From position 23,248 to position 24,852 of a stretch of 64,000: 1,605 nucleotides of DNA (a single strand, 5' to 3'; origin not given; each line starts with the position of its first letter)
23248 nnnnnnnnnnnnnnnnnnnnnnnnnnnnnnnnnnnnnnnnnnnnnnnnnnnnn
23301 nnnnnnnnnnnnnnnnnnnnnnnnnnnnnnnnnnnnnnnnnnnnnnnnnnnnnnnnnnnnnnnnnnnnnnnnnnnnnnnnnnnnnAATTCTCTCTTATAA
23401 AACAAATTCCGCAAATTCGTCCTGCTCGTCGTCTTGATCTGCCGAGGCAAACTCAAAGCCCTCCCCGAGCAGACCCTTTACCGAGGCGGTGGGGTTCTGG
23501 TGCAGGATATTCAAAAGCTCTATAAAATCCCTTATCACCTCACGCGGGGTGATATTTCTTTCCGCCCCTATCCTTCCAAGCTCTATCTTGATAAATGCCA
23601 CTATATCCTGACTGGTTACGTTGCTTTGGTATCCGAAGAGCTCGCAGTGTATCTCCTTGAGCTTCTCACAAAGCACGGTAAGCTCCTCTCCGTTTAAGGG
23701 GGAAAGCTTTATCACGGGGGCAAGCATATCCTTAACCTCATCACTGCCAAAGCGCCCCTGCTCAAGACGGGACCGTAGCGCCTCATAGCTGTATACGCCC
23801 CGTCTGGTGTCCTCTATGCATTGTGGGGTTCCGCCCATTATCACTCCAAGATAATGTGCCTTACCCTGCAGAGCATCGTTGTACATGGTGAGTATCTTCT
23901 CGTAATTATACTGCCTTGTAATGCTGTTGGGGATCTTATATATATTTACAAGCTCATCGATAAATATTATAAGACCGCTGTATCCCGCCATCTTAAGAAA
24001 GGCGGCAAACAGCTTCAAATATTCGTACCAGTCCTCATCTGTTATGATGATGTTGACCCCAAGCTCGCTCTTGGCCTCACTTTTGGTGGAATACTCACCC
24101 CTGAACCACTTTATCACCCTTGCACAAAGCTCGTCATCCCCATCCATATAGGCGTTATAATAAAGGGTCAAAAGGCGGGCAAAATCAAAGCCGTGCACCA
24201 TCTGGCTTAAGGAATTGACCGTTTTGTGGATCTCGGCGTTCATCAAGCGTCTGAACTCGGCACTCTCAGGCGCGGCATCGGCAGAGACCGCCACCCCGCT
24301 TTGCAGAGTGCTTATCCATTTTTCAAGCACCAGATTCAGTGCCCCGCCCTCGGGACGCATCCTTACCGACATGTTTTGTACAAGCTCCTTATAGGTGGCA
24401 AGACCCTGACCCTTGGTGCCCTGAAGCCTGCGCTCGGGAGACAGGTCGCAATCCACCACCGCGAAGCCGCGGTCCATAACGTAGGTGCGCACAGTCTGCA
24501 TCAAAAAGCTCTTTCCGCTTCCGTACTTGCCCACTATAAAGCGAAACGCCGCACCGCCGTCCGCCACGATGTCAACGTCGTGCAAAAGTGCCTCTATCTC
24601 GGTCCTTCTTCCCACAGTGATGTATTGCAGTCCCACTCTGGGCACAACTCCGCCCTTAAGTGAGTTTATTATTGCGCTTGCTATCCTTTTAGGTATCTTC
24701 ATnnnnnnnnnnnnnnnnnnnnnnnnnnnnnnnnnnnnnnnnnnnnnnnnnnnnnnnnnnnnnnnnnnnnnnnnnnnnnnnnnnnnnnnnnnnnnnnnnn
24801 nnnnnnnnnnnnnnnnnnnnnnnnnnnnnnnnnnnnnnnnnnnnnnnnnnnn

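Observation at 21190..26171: TerB-N/TerB-C protein + P-loop ATPase + Lhr-like DEVH helicase operon (Shango-type candidate defence system)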

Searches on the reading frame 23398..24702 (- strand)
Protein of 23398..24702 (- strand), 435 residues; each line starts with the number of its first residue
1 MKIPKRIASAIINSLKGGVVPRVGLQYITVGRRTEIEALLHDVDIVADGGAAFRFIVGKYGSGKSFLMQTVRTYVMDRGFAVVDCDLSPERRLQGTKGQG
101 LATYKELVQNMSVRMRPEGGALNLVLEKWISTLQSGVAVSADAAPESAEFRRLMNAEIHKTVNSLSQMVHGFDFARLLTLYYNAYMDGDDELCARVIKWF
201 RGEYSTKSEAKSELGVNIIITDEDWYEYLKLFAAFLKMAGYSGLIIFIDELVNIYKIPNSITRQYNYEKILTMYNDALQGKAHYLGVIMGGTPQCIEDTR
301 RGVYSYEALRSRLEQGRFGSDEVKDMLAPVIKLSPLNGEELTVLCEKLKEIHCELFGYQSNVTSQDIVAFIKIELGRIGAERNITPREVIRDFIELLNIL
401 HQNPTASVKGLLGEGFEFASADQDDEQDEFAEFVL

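Call 3: search_protein_families(library=pfam, proteins=[window:23398-24702:-], max_evalue=0.01)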
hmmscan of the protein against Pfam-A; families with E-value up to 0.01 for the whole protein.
window:23398-24702:- (435 aa): 3 families
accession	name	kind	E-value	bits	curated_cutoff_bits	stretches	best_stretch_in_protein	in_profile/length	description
PF10923.14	BrxC_BrxD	-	1.4e-166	554.9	22.2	1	3-413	1-411/414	BREX system ATP-binding protein BrxC/D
PF13191.12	AAA_16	-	8.6e-08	33.3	32.6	1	30-138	3-103/167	AAA ATPase domain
PF01637.24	ATPase_2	-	0.0023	18.2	33.2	0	32-81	4-50/225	ATPase domain predominantly from Archaea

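Call 4: search_protein_families(library=padloc, proteins=[window:23398-24702:-], max_evalue=0.01)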
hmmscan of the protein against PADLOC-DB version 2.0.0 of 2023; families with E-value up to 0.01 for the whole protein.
window:23398-24702:- (435 aa): 3 families
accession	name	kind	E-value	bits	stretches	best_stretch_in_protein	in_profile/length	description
PDLC03959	SngB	-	7e-186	616.6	1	2-433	5-437/439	-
PDLC02494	BrxD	-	1.2e-50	171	1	4-404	5-402/440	BrxD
PDLC04140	mad8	-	0.0026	15.4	1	37-114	14-70/314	mads_8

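Call 5: search_protein_families(library=ncbifam, proteins=[window:23398-24702:-], max_evalue=0.01)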
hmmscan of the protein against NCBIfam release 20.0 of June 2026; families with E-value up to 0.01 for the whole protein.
window:23398-24702:- (435 aa): 2 families
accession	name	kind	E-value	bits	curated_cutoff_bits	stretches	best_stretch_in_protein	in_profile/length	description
NF033438.1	BREX_BrxD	equivalog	2.2e-50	172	350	1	8-403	5-397/423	BREX system ATP-binding protein BrxD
TIGR03903.1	TOMM_kin_cyc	equivalog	0.0012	16.7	705.75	1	29-92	483-546/1267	TOMM system kinase/cyclase fusion protein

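Call 18: find_encoding_contigs(protein=window:23398-24702:-, flank=10000, max_places=8)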
Protein window:23398-24702:- (435 aa): 7 contigs read that carry it; 5 places shown.
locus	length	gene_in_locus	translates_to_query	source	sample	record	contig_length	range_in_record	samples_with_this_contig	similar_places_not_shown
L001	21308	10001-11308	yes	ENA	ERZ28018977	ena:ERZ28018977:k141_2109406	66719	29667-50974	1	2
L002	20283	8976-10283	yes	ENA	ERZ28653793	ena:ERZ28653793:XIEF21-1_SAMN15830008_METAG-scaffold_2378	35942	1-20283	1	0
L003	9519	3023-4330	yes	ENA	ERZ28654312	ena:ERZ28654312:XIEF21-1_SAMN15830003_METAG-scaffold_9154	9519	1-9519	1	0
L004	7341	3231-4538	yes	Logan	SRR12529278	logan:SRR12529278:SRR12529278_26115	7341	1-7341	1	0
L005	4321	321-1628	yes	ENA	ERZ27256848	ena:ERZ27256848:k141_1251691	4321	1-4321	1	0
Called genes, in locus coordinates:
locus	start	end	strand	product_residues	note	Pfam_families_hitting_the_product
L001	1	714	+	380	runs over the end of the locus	PF13472:Lipase_GDSL_2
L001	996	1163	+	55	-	-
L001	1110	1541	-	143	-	-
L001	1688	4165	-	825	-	PF00676:E1_dh, PF02779:Transket_pyr, PF02780:Transketolase_C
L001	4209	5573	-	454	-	PF00890:FAD_binding_2 (faint), PF01134:GIDA (faint), PF01266:DAO (faint), PF07992:Pyr_redox_2, PF12831:FAD_oxidored (weak), PF13738:Pyr_redox_3, PF00070:Pyr_redox, PF02852:Pyr_redox_dim, +2 more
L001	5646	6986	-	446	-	PF00364:Biotin_lipoyl, PF02817:E3_binding, PF00198:2-oxoacid_dh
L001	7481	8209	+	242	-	-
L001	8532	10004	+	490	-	PF13208:TerB_N, PF15615:TerB_C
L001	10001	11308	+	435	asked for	PF10923:BrxC_BrxD, PF13191:AAA_16 (weak)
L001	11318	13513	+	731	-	PF00270:DEAD, PF00271:Helicase_C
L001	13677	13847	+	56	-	PF00037:Fer4, PF12837:Fer4_6 (weak), PF13237:Fer4_10, PF14697:Fer4_21, PF12838:Fer4_7, PF13187:Fer4_9, PF13484:Fer4_16 (weak), PF00037:Fer4, +8 more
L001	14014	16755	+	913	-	-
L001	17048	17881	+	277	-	-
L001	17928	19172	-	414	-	PF00275:EPSP_synthase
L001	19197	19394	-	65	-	PF09723:Zn_ribbon_8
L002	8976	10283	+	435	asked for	PF10923:BrxC_BrxD, PF13191:AAA_16 (weak)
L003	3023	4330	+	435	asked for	PF10923:BrxC_BrxD, PF13191:AAA_16 (weak)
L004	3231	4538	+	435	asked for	PF10923:BrxC_BrxD, PF13191:AAA_16 (weak)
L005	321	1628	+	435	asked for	PF10923:BrxC_BrxD, PF13191:AAA_16 (weak)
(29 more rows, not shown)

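Call 24: search_solved_structures(query=window:23398-24702:-, max_evalue=0.01)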
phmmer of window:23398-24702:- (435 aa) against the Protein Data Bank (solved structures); distinct sequences matched with E-value up to 0.01: 1.
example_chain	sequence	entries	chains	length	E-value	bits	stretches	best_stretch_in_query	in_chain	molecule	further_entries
7rdr_A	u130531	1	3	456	0.0002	23.8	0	150-201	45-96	Circular tendon repeat protein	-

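Call 36: search_dna_similar(query=window:23398-24702:-, collection=plasmids, mode=protein, max_rows=15)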
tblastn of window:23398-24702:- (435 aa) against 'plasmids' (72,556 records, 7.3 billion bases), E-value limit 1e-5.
Records with a match: 696; places in all: 701; records where one place covers at least 80% of the query: 687.
Best place of each record, by identity: 60-80% 1; <60% 695.
By first word of the organism name: Klebsiella 449; Salmonella 144; Escherichia 14; Sulfitobacter 7; Phaeobacter 5; Azospirillum 4; Bradyrhizobium 4; Raoultella 4; Burkholderia 3; Mesorhizobium 3; and 48 more.
By predicted mobility (MOB-suite, as given by PLSDB): conjugative 542; non-mobilizable 109; mobilizable 45.
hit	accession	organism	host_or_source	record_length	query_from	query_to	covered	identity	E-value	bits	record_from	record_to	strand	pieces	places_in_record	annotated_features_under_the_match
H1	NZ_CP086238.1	Clostridium estertheticum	single colony,bovine feces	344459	2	413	95%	64.1%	0e+0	582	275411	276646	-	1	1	ATP-binding protein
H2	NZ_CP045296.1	Paenibacillus cellulositrophicus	cell culture,Thai soil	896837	1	414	95%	52.4%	2e-149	476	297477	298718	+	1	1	ATP-binding protein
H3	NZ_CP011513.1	Paenibacillus peoriae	cell culture,soil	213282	3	414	95%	48.1%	3e-137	441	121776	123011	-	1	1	ATP-binding protein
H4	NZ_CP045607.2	Bacillus cereus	Whole organism,soil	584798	1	414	95%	44.4%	3e-116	381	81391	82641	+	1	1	ATP-binding protein | TerB N-terminal domain-containing protein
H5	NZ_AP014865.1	Bacillus thuringiensis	-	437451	1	414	95%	43.6%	1e-115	379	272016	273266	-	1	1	ATP-binding protein | TerB N-terminal domain-containing protein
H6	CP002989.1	halophilic archaeon DL31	-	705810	3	414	95%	42.4%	2e-104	347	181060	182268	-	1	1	hypothetical protein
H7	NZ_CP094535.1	Hymenobacter monticola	Single cell,a pond on the Huanglong ...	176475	3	414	95%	41.9%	2e-102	341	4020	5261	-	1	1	ATP-binding protein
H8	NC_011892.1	Methylobacterium nodulans ORS 2060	-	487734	1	405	93%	42.4%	3e-96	323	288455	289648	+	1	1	none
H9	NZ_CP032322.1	Azospirillum argentinense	soil sample,Agricultural field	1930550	2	413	95%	41.5%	1e-101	338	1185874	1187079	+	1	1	record has no annotation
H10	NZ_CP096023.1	Halocatena salina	cell culture,sediment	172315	3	414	95%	41.4%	3e-104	346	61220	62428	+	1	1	ATP-binding protein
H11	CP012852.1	Persicobacter sp. JZB09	cell culture,soil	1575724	1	414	95%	41.1%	2e-104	347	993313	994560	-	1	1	none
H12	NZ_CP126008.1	Bradyrhizobium elkanii USDA 94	Glycine max,soybean,root nodule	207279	2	414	95%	41.2%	6e-98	328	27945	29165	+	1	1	ATP-binding protein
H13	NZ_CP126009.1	Bradyrhizobium elkanii USDA 94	Glycine max,soybean,root nodule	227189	2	414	95%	41.2%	6e-98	328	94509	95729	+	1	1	ATP-binding protein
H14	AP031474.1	Moraxella osloensis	Homo sapiens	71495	5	414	94%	41.5%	2e-99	332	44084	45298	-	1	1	ATP-binding protein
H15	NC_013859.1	Azospirillum sp. B510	-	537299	2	413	95%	41.3%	2e-98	329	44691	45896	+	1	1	ATP-binding protein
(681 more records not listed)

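Call 37: search_dna_similar(query=window:23398-24702:-, collection=phages, mode=protein, max_rows=10)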
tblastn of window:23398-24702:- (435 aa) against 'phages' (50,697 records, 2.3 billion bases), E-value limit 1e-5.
No match.

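Call 38: get_annotated_region(hit=H1, flank=7000)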
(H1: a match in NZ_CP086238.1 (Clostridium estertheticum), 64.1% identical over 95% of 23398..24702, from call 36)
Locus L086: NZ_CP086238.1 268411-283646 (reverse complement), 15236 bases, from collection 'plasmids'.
description: Clostridium estertheticum strain CF002 plasmid pCF002-344, complete sequence
organism: Clostridium estertheticum (NCBI taxid 238834)
taxonomy: Bacteria; Bacillota; Clostridia; Eubacteriales; Clostridiaceae; Clostridium; Clostridium estertheticum
host: -; source: single colony,bovine feces; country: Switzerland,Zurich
typing (MOB-suite, as given by PLSDB): non-mobilizable
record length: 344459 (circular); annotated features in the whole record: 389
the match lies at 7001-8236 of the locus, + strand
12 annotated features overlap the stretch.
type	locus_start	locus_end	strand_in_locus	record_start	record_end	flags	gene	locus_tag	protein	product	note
CDS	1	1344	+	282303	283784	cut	-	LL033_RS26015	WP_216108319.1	amino acid adenylation domain-containing protein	-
CDS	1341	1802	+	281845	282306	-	-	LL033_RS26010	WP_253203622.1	GNAT family N-acetyltransferase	-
CDS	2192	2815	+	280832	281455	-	-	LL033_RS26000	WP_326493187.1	MFS transporter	GO:0055085 - transmembrane transport [Evidence IEA]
CDS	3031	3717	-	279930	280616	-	-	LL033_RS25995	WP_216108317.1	alpha/beta hydrolase-fold protein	-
CDS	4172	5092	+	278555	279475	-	-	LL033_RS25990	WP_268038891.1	relaxase/mobilization nuclease domain-containing protein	-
CDS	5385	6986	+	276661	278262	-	-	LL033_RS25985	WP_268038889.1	TerB N-terminal domain-containing protein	-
CDS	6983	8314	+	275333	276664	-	-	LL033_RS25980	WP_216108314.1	ATP-binding protein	-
CDS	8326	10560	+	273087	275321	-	-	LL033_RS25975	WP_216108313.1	DEAD/DEAH box helicase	-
CDS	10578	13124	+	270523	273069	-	-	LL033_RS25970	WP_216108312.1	ATP-binding cassette domain-containing protein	-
CDS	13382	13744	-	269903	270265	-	-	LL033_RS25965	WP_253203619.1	IS110 family transposase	-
CDS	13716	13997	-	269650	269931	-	-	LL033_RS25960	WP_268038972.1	transposase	GO:0006313 - DNA transposition [Evidence IEA]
CDS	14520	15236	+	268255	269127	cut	-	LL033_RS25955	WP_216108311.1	DUF5131 family protein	-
